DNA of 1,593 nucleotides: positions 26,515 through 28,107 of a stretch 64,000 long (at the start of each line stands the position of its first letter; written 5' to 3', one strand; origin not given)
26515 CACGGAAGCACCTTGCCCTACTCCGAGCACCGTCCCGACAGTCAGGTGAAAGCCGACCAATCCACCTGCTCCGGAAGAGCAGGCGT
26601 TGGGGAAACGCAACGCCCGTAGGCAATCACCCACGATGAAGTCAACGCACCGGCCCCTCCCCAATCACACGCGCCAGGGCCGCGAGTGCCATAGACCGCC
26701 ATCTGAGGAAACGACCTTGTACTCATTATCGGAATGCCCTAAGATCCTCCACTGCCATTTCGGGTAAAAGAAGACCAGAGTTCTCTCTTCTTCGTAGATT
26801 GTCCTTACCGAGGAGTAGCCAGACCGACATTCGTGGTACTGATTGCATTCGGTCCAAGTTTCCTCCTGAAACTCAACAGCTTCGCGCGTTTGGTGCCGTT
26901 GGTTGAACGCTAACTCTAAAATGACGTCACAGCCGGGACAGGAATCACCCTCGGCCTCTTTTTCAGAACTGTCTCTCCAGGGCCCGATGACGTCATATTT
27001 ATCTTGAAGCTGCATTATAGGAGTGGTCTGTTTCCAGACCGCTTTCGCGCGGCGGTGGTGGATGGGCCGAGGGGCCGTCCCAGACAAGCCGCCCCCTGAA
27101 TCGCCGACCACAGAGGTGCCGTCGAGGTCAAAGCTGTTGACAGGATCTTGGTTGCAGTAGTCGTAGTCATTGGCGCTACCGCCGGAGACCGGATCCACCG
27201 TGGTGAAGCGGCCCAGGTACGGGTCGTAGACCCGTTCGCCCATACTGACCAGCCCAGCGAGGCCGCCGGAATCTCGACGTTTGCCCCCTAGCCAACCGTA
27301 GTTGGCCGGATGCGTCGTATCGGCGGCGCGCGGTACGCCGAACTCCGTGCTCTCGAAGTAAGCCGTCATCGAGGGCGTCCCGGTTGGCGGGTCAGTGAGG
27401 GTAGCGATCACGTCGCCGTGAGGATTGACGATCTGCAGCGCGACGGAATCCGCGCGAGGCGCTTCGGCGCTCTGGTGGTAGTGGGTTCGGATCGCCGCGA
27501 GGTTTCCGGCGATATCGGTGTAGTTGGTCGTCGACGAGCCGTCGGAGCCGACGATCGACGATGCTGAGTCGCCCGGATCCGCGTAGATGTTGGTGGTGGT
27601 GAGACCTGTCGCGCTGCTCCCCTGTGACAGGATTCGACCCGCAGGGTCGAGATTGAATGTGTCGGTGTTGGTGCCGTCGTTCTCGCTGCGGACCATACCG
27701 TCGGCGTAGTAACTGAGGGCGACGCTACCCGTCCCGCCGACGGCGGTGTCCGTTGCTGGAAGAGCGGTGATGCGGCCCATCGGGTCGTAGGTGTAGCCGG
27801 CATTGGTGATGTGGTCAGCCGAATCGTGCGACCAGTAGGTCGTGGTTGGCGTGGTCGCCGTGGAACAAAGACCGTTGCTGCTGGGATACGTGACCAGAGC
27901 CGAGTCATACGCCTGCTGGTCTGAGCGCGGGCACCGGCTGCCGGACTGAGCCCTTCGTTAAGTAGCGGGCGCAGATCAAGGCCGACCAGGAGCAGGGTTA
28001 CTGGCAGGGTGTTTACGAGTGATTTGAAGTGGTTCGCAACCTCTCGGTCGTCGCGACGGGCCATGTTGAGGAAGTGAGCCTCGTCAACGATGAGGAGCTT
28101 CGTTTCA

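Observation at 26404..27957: Orphan RHS C-terminal cassette with an unclassified low-GC toxin tip and a possible immunity ORF, carried as transposon cargo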

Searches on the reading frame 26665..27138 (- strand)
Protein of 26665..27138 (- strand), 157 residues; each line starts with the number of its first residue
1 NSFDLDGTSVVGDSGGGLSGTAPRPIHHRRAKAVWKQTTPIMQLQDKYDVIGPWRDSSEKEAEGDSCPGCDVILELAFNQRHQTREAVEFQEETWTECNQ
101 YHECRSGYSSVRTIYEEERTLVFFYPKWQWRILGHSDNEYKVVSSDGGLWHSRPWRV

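Call 9: find_homologous_proteins(query=window:26668-27114:-, max_evalue=0.01)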
Query seq(149 aa): 12 candidates shared short words with the query, none scored E <= 0.01.

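Call 13: find_related_loci(query=window:26665-27138:-, collection=genome_contigs, flank=10000)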
Query window:26665-27138:- (157 aa) in genome_contigs; peptide patterns used: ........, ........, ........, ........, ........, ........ (x = any residue, [..] = any of these).
73 stretches matched a pattern, but none encodes a relative of the query by tblastn (E <= 1e-3).

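Call 14: search_protein_representatives(protein=window:26665-27138:-)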
Query: 157 residues. Proteins with E-value up to 0.001 (for the whole library): 3; up to 1e-10: 1; up to 1e-30: 1. The best 3 are listed.
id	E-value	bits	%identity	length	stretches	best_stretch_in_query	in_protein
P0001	1.9e-106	369.8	100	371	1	1-157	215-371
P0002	1.0e-05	42.0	37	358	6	80-125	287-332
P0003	1.1e-04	38.7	45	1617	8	109-137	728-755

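Call 36: predict_structure(protein=window:26665-27138:-)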
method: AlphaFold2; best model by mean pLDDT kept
length: 157 residues; sequences in the alignment: 1
mean_pLDDT: 38.1   pTM: 0.21
mean pLDDT of the five models: 38.1, 37.6, 34.2, 34.0, 31.2
residues with pLDDT >= 90: 0; 70-90: 0; 50-70: 13; < 50: 144
segments of 3 or more residues with pLDDT < 50: 11-13, 15-18, 20-97, 105-139, 143-157
pLDDT, mean of each block of 10 residues (from residue 1): 48 45 36 27 28 31 35 31 36 44 43 40 42 44 42 37
secondary structure, 60 per line:
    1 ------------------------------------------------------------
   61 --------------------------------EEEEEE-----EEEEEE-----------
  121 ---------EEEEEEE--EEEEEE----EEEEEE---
elements in order: E93-98 E104-109 E130-136 E139-144 E149-154

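Call 38: search_protein_families(library=pfam, max_evalue=10, proteins=[window:26665-27138:-])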
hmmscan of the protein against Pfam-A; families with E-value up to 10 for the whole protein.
window:26665-27138:- (157 aa): 0 families

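Call 39: search_solved_structures(query=window:26665-27138:-, max_evalue=10)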
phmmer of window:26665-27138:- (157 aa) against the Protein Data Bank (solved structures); distinct sequences matched with E-value up to 10: 1.
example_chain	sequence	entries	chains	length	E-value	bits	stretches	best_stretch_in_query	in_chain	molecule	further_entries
9n69_A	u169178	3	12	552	1.9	11.7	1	111-147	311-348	AAA family ATPase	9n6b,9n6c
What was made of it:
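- On Known toxin domain families (nuclease, deaminase, ART, lysozyme, lipase and others): PDB sequences: best E=1.9 (call 39).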

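Call 52: find_related_loci(query=window:26665-27060:-, collection=metagenome_contigs, flank=8000)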
Query window:26665-27060:- (131 aa) in metagenome_contigs; peptide patterns used: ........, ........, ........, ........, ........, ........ (x = any residue, [..] = any of these).
92 stretches matched a pattern, but none encodes a relative of the query by tblastn (E <= 1e-3).

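Call 54: search_dna_similar(query=window:26665-27138:-, collection=plasmids, mode=protein, max_evalue=1, max_rows=10)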
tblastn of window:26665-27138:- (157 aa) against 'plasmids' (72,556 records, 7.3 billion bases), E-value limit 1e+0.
No match.

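Call 55: search_dna_similar(query=window:26665-27138:-, collection=phages, mode=protein, max_evalue=1, max_rows=10)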
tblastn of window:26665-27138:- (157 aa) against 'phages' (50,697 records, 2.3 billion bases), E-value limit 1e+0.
No match.
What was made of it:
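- Tried and rejected: None were found in the word-indexed search (call 9), the full phmmer run over 1.84 billion representatives (call 14), GTDB genomes (call 13), JGI metagenome contigs (call 52), or plasmids and phages by tblastn (calls 54, 55).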

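Call 57: search_protein_families(library=padloc, max_evalue=1, proteins=[window:26665-27138:-])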
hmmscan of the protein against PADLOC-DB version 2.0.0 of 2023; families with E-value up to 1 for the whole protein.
window:26665-27138:- (157 aa): 0 families

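Call 58: search_protein_families(library=phrogs, max_evalue=1, proteins=[window:26665-27138:-])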
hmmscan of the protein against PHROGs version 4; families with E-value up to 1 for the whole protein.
window:26665-27138:- (157 aa): 1 family
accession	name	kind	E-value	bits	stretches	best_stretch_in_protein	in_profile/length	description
phrog_9847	-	unknown function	0.19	13.2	1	85-140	6-61/83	-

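Call 60: predict_structure(protein=window:26668-27072:-)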
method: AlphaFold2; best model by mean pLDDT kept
length: 135 residues; sequences in the alignment: 1
mean_pLDDT: 43.3   pTM: 0.37
mean pLDDT of the five models: 43.3, 42.3, 34.4, 33.4, 33.3
residues with pLDDT >= 90: 0; 70-90: 0; 50-70: 39; < 50: 96
segments of 3 or more residues with pLDDT < 50: 1-44, 61-66, 79-81, 83-85, 103-117, 121-135
pLDDT, mean of each block of 10 residues (from residue 1): 27 29 32 35 49 55 49 50 49 51 47 47 45 42
secondary structure, 60 per line:
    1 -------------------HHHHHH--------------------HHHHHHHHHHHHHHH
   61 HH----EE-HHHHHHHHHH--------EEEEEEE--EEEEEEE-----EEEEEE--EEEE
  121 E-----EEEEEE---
elements in order: H20-25 H46-62 H70-79 E88-94 E97-103 E109-114 E117-121 E127-132
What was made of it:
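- AlphaFold confidence is very low (calls 36, 60).
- Tried and rejected: Two single-sequence AlphaFold runs gave pLDDT 38 and 43 (calls 36, 60).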

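Call 62: fold_search(model_id=the predicted structure, library=pdb)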
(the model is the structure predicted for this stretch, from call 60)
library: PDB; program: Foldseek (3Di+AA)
matches with E <= 10: 68; with E <= 0.001: 0
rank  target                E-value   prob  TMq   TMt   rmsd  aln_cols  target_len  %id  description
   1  3sb1_A                1.6e+00  0.05  0.18  0.20  11.1        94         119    8  Hydrogenase expression protein HupH from Thiobacillus denitrificans ATCC 25259 (released 2011-07-06)
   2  2h36                  1.8e+00  0.03  0.14  0.17  17.6       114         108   13  Structure of ORF14 from Sulfolobus Islandicus Filamentous Virus (SIFV) (released 2007-06-05)
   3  5i0d_A                2.2e+00  0.08  0.16  0.03  10.2        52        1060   19  Cycloalternan-forming enzyme from Listeria monocytogenes in complex with cycloalternan (released 2016-12-14)
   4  3sb1_B                2.5e+00  0.04  0.18  0.20  10.5        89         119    8  Hydrogenase expression protein HupH from Thiobacillus denitrificans ATCC 25259 (released 2011-07-06)
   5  9r68_I                2.5e+00  0.02  0.15  0.05  15.7        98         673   11  CPS secretion pathway Wza-Wzc_C1 (Conf 2) (released 2026-03-04)
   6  7sqr_A                2.7e+00  0.01  0.10  0.04  22.0       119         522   11  201phi2-1 Chimallin localized tetramer reconstruction (released 2022-07-27)
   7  7sqq_A                2.7e+00  0.01  0.10  0.04  22.0       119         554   11  201Phi2-1 Chimallin Cubic (O, 24mer) assembly (released 2022-07-27)
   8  9lrg                  3.0e+00  0.06  0.19  0.18  14.5        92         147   13  Crystal Structure of Thermus thermophilus KhpB/EloR (released 2025-07-23)
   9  4kmq                  3.4e+00  0.06  0.16  0.03  11.1        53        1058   19  1.9 Angstrom resolution crystal structure of uncharacterized protein lmo2446 from Listeria monocytogenes EGD-e (released 2013-05-29)
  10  5f7u_A                3.4e+00  0.06  0.16  0.03  11.1        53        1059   19  Cycloalternan-forming enzyme from Listeria monocytogenes in complex with pentasaccharide substrate (released 2016-09-21)
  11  9r64_I                3.4e+00  0.01  0.15  0.04  17.9       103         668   13  CPS secretion pathway Wza-Wzc_C1 (Conf 0) (released 2026-03-04)
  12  4n9f_1                3.6e+00  0.04  0.20  0.17  13.7       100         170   12  Crystal structure of the Vif-CBFbeta-CUL5-ElOB-ElOC pentameric complex (released 2014-01-08)
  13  8zuy_A                3.8e+00  0.05  0.28  0.08  15.0       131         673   11  Structure of M695D-hPCC (released 2025-11-19)
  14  7jn3_C                4.0e+00  0.06  0.17  0.12   7.8        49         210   18  Cryo-EM structure of Rous sarcoma virus cleaved synaptic complex (CSC) with HIV-1 integrase strand transfer inhibitor  (released 2021-03-17)
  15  3gku_B                4.3e+00  0.08  0.19  0.14  11.1        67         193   13  Crystal structure of a probable RNA-binding protein from Clostridium symbiosum ATCC 14940 (released 2009-03-31)
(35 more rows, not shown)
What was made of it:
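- On Known toxin domain families (nuclease, deaminase, ART, lysozyme, lipase and others): Foldseek against PDB: best E=1.6, on a model with pLDDT 43 (calls 60, 62).
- Tried and rejected: Foldseek against PDB gave a best E of 1.6 (call 62).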

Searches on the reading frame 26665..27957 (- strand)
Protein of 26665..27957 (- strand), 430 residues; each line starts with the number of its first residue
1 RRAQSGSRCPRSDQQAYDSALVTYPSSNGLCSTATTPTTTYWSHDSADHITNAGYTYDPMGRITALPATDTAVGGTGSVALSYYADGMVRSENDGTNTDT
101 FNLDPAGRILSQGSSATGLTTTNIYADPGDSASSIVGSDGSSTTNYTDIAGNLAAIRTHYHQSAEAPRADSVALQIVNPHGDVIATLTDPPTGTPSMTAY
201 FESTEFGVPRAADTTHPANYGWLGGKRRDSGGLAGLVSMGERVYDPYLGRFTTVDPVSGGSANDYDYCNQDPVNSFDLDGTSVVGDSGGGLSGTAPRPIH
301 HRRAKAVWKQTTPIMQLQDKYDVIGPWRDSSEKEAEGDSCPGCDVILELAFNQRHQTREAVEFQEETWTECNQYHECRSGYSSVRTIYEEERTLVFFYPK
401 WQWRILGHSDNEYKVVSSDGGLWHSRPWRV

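Call 7: search_protein_families(library=pfam, max_evalue=0.01, proteins=[window:26665-27957:-])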
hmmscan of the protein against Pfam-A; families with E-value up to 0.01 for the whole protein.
window:26665-27957:- (430 aa): 0 families

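Call 8: search_protein_families(library=ncbifam, max_evalue=0.01, proteins=[window:26665-27957:-])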
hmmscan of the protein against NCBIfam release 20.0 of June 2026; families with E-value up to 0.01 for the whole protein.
window:26665-27957:- (430 aa): 1 family
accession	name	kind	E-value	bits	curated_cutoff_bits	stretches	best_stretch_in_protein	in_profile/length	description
TIGR03696.1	Rhs_assc_core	domain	2.1e-13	50.6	32.5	1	206-280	4-75/76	RHS repeat-associated core domain-containing protein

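Call 11: find_encoding_contigs(protein=window:26665-27780:-, flank=10000)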
Protein window:26665-27780:- (371 aa): no gene with exactly this product is on record in the collection.
